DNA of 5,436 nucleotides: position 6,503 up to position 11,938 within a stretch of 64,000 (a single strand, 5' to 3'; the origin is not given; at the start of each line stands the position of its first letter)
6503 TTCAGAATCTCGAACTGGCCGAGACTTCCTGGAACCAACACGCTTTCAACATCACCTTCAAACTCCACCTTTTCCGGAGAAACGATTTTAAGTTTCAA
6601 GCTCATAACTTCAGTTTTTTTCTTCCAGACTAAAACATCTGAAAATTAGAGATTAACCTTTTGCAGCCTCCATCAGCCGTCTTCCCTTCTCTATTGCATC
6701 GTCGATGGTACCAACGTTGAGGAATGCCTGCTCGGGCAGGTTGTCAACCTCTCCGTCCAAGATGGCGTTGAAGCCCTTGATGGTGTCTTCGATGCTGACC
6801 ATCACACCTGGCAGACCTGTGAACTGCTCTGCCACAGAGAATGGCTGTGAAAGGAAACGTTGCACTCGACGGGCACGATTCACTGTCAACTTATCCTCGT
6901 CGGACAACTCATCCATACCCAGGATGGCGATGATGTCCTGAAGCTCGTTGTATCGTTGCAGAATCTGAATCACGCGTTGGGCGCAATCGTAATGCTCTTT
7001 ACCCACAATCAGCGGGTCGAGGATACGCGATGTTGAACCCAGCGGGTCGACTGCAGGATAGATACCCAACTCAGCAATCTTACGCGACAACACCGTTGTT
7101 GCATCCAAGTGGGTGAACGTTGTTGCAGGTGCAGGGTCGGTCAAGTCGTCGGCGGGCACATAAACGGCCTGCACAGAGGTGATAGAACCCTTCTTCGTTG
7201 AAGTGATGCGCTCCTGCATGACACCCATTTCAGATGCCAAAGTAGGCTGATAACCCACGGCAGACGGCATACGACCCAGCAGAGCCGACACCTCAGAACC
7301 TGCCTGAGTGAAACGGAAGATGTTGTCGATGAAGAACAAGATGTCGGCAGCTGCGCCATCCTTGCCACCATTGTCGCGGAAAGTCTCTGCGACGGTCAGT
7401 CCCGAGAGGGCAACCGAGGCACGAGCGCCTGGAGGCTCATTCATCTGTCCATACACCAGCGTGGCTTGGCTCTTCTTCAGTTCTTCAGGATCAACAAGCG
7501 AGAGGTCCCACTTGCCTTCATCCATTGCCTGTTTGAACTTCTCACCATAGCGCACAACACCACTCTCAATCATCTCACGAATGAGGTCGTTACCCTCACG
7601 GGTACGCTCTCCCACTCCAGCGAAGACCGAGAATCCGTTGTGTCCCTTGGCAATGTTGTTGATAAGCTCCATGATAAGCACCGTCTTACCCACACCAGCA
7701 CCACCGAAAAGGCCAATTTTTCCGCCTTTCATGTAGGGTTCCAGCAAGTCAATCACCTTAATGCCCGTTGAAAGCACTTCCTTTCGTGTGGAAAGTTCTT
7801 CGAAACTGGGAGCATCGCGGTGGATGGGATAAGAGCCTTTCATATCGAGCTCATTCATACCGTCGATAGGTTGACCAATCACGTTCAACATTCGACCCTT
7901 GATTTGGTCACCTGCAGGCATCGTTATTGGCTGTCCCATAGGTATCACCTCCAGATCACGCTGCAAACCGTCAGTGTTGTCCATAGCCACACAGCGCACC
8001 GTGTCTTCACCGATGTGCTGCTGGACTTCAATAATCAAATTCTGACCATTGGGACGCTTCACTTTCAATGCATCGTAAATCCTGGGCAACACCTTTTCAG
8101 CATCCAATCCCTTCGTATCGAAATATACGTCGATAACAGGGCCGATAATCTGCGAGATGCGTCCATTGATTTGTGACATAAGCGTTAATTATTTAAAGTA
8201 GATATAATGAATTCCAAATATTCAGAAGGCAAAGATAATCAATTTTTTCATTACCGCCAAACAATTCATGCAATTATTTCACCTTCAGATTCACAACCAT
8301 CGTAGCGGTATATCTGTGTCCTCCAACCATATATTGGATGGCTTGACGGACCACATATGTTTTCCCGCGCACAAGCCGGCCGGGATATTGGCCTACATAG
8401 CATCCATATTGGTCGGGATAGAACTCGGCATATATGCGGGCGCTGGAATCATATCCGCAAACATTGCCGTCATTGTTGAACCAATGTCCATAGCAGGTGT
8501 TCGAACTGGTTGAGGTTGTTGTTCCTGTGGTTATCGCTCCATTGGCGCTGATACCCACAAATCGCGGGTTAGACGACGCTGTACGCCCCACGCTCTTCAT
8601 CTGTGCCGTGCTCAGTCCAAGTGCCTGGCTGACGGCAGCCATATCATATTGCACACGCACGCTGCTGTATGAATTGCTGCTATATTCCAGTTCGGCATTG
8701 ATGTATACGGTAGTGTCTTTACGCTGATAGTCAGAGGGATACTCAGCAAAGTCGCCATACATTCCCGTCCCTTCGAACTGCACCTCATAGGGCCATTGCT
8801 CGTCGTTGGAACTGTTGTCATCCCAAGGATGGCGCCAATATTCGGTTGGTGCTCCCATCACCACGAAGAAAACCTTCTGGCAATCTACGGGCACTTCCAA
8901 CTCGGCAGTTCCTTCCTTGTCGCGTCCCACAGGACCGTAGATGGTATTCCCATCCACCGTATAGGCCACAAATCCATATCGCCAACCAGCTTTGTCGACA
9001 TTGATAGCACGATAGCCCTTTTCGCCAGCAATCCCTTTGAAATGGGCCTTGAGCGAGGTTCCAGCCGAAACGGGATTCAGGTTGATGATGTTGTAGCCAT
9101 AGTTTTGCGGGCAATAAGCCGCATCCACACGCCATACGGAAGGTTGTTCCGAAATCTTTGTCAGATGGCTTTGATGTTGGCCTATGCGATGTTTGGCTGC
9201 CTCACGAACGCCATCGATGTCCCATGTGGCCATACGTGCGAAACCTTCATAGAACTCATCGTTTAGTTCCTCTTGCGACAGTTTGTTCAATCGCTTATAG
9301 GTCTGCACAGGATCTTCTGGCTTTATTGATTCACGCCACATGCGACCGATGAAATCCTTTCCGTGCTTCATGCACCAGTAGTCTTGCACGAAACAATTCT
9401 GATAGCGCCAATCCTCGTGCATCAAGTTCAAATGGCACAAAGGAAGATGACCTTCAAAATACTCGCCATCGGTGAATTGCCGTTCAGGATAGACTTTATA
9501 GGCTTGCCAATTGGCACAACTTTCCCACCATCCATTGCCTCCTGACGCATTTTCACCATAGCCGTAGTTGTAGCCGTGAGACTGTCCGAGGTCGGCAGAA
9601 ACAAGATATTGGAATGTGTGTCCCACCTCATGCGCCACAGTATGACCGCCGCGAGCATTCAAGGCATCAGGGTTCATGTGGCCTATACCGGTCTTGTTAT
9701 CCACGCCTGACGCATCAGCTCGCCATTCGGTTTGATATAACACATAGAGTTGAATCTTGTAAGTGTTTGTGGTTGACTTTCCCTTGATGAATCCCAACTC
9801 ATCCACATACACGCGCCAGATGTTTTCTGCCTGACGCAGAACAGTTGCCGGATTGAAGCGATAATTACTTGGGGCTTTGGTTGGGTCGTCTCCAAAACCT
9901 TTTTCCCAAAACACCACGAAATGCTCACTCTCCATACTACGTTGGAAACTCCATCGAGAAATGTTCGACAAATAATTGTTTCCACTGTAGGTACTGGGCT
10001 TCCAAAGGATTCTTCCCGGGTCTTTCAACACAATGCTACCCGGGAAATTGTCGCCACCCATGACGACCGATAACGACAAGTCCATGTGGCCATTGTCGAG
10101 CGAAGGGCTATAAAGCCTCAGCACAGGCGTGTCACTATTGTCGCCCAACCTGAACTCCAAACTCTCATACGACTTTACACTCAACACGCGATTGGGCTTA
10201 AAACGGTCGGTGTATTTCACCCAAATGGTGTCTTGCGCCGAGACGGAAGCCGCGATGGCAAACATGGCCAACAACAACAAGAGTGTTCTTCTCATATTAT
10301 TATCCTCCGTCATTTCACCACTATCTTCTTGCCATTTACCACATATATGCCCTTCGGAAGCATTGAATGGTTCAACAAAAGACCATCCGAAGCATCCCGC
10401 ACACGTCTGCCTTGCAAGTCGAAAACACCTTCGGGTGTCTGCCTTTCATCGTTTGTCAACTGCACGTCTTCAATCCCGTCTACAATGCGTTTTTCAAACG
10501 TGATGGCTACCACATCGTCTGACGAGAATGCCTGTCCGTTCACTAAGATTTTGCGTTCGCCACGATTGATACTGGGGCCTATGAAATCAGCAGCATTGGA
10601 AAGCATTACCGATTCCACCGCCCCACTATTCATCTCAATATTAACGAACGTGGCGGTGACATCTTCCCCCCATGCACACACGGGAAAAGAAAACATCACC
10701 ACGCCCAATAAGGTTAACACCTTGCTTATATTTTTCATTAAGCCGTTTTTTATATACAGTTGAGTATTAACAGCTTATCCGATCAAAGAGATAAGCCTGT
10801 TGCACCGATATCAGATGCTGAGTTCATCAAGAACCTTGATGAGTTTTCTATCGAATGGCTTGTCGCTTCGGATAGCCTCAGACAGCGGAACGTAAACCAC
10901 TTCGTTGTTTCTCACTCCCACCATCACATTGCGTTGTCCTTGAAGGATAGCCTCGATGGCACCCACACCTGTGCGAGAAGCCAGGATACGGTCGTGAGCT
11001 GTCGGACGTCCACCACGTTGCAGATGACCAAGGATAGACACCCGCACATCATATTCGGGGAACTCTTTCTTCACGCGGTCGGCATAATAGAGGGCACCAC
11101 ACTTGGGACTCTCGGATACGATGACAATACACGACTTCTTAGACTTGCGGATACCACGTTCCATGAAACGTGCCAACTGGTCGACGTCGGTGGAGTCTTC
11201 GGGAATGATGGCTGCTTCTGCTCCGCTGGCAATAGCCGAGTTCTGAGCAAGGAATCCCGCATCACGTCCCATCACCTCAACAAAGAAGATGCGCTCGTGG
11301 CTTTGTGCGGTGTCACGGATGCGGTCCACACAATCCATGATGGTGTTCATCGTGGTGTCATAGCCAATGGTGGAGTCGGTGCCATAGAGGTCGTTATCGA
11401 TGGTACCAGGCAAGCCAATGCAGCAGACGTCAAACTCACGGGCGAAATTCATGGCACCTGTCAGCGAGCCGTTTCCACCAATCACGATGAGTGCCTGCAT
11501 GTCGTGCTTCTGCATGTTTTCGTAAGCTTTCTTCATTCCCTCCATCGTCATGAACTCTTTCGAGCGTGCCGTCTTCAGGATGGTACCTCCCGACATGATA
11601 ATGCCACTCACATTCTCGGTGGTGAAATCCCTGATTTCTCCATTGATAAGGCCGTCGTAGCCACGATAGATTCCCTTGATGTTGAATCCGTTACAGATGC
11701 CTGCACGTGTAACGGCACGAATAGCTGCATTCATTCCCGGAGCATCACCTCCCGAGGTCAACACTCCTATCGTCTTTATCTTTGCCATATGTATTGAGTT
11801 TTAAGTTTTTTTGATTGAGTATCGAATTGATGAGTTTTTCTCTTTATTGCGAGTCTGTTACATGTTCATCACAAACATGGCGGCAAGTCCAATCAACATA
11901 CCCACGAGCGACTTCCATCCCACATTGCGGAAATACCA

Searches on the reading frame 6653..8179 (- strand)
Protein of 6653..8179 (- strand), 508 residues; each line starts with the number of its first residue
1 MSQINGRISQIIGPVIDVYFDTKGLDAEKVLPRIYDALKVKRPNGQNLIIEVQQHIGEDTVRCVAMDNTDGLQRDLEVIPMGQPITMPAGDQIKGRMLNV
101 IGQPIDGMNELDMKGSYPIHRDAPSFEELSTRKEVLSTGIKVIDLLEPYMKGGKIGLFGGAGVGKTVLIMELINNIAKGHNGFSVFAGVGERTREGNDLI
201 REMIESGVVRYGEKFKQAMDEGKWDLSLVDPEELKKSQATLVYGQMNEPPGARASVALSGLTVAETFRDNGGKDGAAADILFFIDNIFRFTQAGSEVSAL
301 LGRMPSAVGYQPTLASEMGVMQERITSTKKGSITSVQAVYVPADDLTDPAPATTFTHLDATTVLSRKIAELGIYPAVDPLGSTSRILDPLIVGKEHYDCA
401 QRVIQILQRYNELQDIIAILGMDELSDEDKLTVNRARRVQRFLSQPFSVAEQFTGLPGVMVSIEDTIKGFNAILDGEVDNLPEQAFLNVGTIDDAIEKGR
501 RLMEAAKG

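Call 95: search_protein_families(library=pfam, proteins=[window:6653-8179:-])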
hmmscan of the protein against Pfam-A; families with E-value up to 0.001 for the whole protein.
window:6653-8179:- (508 aa): 3 families
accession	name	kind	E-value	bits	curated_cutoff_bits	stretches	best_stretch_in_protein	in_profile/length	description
PF00006.31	ATP-synt_ab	-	5.7e-62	209.6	29.5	1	139-384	1-213/213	ATP synthase alpha/beta family, nucleotide-binding domain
PF22919.1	ATP-synt_VA_C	-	2.3e-17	63.3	24.7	1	392-479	8-98/101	C-terminal domain of V and A type ATP synthase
PF02874.29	ATP-synt_ab_N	-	4.6e-17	62.7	20.9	1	8-82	1-69/69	ATP synthase alpha/beta family, beta-barrel domain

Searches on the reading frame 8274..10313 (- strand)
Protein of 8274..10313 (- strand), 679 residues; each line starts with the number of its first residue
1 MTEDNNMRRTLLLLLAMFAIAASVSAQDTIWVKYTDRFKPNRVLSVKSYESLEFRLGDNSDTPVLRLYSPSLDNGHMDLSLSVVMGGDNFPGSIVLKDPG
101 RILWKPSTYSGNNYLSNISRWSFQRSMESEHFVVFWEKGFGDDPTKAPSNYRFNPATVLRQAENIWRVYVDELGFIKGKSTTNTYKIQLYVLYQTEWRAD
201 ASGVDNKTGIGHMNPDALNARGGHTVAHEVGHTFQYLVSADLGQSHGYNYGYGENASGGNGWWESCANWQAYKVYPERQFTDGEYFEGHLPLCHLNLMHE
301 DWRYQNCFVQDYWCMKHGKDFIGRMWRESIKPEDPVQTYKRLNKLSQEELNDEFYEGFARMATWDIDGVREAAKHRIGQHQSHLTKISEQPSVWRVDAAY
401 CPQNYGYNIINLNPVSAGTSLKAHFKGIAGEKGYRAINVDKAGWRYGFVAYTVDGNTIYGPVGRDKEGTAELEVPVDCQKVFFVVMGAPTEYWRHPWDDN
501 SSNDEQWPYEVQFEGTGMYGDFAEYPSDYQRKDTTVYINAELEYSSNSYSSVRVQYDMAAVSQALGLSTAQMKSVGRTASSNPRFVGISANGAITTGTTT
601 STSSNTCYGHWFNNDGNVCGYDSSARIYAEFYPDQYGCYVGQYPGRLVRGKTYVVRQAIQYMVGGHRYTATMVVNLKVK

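Call 95: search_protein_families(library=pfam, proteins=[window:8274-10313:-])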
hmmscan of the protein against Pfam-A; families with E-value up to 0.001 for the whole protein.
window:8274-10313:- (679 aa): 2 families
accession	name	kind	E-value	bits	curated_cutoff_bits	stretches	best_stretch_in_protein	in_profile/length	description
PF19527.4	DUF6055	-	5.8e-137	457.5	27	1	103-518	9-415/417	Family of unknown function (DUF6055)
PF16151.10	DUF4859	-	1e-20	74.3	22.6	1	548-662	1-115/120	Domain of unknown function (DUF4859)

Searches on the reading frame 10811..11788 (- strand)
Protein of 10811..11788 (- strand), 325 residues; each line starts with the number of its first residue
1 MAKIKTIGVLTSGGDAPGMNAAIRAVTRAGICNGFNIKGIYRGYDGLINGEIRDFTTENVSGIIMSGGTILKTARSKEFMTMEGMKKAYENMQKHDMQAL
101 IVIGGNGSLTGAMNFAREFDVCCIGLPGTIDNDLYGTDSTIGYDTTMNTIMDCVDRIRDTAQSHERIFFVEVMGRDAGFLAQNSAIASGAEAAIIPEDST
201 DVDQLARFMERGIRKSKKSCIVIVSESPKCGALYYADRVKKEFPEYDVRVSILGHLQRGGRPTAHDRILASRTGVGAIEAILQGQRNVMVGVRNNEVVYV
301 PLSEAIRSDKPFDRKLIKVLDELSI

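Call 95: search_protein_families(library=pfam, proteins=[window:10811-11788:-])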
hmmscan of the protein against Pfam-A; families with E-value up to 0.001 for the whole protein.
window:10811-11788:- (325 aa): 1 family
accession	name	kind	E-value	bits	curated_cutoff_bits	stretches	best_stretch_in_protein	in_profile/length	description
PF00365.25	PFK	-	6.8e-104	347.5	30.9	1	7-281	2-277/277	Phosphofructokinase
